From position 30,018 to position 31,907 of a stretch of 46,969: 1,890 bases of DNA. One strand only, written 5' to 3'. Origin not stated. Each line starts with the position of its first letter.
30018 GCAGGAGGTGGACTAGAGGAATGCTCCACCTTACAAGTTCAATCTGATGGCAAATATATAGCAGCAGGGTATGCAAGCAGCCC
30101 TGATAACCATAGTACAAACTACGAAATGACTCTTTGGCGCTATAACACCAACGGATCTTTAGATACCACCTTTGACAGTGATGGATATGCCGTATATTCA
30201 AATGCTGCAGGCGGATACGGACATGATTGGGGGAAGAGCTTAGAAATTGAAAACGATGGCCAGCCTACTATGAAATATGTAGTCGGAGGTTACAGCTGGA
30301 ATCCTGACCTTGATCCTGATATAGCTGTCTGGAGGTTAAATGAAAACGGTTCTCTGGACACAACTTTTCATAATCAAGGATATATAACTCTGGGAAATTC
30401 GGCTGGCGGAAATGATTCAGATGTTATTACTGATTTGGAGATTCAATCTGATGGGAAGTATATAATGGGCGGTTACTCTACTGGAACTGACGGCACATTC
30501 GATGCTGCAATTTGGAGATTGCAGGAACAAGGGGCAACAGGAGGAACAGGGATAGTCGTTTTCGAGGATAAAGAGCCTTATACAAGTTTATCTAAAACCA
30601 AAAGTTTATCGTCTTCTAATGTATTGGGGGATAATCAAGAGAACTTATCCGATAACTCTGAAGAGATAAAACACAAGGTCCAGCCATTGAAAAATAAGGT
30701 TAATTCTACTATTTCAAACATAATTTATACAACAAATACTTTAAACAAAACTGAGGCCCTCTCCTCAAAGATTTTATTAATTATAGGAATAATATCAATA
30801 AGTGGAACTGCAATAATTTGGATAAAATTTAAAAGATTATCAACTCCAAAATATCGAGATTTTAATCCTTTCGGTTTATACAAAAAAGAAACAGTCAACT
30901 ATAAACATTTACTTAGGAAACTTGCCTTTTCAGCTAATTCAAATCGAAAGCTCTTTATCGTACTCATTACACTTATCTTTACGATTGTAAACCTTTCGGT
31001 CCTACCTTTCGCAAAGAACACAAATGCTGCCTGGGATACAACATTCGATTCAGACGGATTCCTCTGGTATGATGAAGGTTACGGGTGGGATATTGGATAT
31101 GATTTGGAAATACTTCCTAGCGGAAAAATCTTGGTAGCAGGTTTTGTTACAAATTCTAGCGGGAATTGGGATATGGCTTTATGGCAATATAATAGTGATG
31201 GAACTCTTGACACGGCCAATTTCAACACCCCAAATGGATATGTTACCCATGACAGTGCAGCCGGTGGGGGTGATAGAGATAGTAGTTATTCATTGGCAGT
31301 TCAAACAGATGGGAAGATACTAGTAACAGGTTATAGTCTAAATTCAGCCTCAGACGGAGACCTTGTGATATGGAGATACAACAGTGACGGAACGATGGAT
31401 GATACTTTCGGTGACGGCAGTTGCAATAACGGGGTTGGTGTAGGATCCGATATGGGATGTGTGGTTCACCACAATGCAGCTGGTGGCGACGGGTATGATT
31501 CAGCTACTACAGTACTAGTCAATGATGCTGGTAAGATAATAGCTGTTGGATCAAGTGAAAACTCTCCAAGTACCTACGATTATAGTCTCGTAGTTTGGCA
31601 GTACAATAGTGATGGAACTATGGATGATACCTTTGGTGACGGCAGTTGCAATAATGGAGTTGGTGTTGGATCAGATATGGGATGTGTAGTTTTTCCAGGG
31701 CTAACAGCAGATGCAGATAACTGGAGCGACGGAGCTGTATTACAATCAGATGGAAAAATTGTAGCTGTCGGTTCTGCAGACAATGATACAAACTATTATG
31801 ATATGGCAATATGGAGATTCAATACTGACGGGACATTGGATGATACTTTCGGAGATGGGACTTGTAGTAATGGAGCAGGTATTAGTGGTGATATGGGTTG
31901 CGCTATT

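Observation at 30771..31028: Internal TM hairpin that mimics a stop-transfer anchor followed by a second signal peptide: two precursors fused in frame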

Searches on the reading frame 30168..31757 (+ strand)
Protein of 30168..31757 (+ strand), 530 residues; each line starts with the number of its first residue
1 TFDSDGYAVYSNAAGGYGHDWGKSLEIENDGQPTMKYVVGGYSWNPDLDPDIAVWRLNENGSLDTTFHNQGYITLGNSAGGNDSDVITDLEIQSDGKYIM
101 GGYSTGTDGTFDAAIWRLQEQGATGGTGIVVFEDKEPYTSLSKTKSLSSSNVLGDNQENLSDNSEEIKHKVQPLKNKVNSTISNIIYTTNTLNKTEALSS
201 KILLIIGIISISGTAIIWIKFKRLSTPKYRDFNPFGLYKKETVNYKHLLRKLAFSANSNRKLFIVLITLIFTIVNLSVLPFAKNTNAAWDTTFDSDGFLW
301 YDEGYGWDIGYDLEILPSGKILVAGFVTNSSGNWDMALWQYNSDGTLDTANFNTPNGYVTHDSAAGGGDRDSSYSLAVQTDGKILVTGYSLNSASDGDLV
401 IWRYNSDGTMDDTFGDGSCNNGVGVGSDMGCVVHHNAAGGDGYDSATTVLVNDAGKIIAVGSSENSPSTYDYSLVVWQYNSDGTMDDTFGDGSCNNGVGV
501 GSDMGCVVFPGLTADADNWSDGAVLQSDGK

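Call 57: predict_structure(alignment_id=A3)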
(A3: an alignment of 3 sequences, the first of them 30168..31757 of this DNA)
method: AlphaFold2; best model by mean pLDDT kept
length: 530 residues; sequences in the alignment: 3
mean_pLDDT: 61.2   pTM: 0.62
mean pLDDT of the five models: 61.2, 60.0, 58.3, 52.7, 52.6
residues with pLDDT >= 90: 59; 70-90: 162; 50-70: 127; < 50: 182
segments of 3 or more residues with pLDDT < 50: 1-9, 11-16, 69-71, 78-81, 121-201, 220-262, 271-286, 513-519
pLDDT, mean of each block of 10 residues (from residue 1): 39 50 66 62 58 67 57 50 68 73 67 71 28 23 23 23 23 24 26 33 54 56 37 30 37 42 51 38 42 58 65 86 87 88 85 85 84 90 93 87 94 88 74 84 84 89 71 85 88 68 75 50 65
secondary structure, 60 per line:
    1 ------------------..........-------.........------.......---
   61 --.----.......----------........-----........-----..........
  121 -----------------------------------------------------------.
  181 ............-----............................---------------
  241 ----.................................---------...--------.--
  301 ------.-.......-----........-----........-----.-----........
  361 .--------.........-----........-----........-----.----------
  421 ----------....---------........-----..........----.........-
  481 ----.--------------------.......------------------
elements in order: E19-28 E36-44 E51-57 H68-71 E72-74 E85-92 E98-105 E111-120 H180-192 H198-225 H245-277 E287-289 E309-315 E321-328 E334-341 H353-357 E358-361 E370-378 E384-391 E397-404 E431-434 E444-451 E457-466 E471-479 E506-512

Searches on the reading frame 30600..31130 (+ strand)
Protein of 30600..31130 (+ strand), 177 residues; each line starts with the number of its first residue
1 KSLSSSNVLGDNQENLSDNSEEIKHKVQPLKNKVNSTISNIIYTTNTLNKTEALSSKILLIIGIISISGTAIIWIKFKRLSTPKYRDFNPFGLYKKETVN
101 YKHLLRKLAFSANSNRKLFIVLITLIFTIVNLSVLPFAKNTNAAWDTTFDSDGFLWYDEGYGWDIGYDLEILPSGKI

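Call 47: search_protein_families(library=ncbifam, proteins=[window:30600-31130:+], max_evalue=1)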
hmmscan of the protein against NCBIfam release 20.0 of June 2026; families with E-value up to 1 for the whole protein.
window:30600-31130:+ (177 aa): 3 families
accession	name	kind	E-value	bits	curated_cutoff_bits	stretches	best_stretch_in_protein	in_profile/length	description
NF004745.0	PRK06076.1-6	equivalog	0.013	14.7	450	1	52-141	20-108/341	NADH-quinone oxidoreductase subunit NuoH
NF053819.1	EF0750_LPXTG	subfamily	0.019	15.5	47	1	21-79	47-104/105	EF2685/EF0750 family sortase-dependent surface protein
TIGR02608.1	delta_60_rpt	domain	0.24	11.3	76.5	0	140-158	35-53/55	delta-60 repeat domain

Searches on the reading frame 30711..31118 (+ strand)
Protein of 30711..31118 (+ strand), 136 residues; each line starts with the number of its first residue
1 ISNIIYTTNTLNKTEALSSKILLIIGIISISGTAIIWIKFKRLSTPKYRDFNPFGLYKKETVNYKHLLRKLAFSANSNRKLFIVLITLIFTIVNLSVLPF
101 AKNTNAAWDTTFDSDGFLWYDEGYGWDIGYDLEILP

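Call 26: search_protein_representatives(alignment_id=A1)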
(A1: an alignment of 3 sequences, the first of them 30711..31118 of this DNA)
Query: 3 sequences, 138 profile positions. Proteins with E-value up to 0.001 (for the whole library): 52; up to 1e-10: 3; up to 1e-30: 1. The best 52 are listed.
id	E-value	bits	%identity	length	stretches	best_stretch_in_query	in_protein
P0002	3.7e-68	244.2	-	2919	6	1-138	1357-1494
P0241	7.9e-13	65.0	-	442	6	88-136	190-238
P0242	6.1e-11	58.9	-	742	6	102-137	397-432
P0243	2.6e-10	56.9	-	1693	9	103-132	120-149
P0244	9.2e-09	51.9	-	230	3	92-138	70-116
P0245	1.8e-08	50.9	-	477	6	89-138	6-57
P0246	3.0e-08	50.2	-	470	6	102-138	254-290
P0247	1.8e-07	47.7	-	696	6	83-137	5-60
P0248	1.8e-07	47.6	-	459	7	94-133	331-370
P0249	2.0e-07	47.5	-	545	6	101-138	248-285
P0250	2.4e-07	47.3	-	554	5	91-138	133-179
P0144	3.6e-07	46.7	-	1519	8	102-138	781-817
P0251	9.8e-07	45.3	-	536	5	94-137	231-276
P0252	1.0e-06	45.2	-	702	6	95-138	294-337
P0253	1.3e-06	44.9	-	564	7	91-136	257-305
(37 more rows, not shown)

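Call 30: find_related_loci(query=A1, collection=genome_contigs, flank=6000)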
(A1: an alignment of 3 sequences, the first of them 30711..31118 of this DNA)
Query A1 (136 aa) in genome_contigs; peptide patterns used: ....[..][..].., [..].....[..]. (x = any residue, [..] = any of these).
82 stretches matched a pattern; 2 encode a relative of the query (tblastn E <= 1e-3); 2 distinct loci.
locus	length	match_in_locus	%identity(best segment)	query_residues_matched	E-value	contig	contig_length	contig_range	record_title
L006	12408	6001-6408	49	1-136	6e-40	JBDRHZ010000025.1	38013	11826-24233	MAG: Patescibacteria group bacterium isolate MEGAHIT-group-1.556 k141_7390895, whole genome shotgun sequence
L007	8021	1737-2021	43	37-135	2e-23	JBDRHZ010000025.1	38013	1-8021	MAG: Patescibacteria group bacterium isolate MEGAHIT-group-1.556 k141_7390895, whole genome shotgun sequence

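Call 31: find_related_loci(query=A1, collection=metagenome_contigs, flank=6000)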
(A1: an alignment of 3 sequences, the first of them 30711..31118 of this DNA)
Query A1 (136 aa) in metagenome_contigs; peptide patterns used: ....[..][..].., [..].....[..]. (x = any residue, [..] = any of these).
93 stretches matched a pattern; 2 encode a relative of the query (tblastn E <= 1e-3); 2 distinct loci.
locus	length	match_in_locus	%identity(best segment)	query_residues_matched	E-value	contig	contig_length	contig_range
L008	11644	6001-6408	49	1-136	1e-39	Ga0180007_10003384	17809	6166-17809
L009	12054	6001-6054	67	110-127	2e-5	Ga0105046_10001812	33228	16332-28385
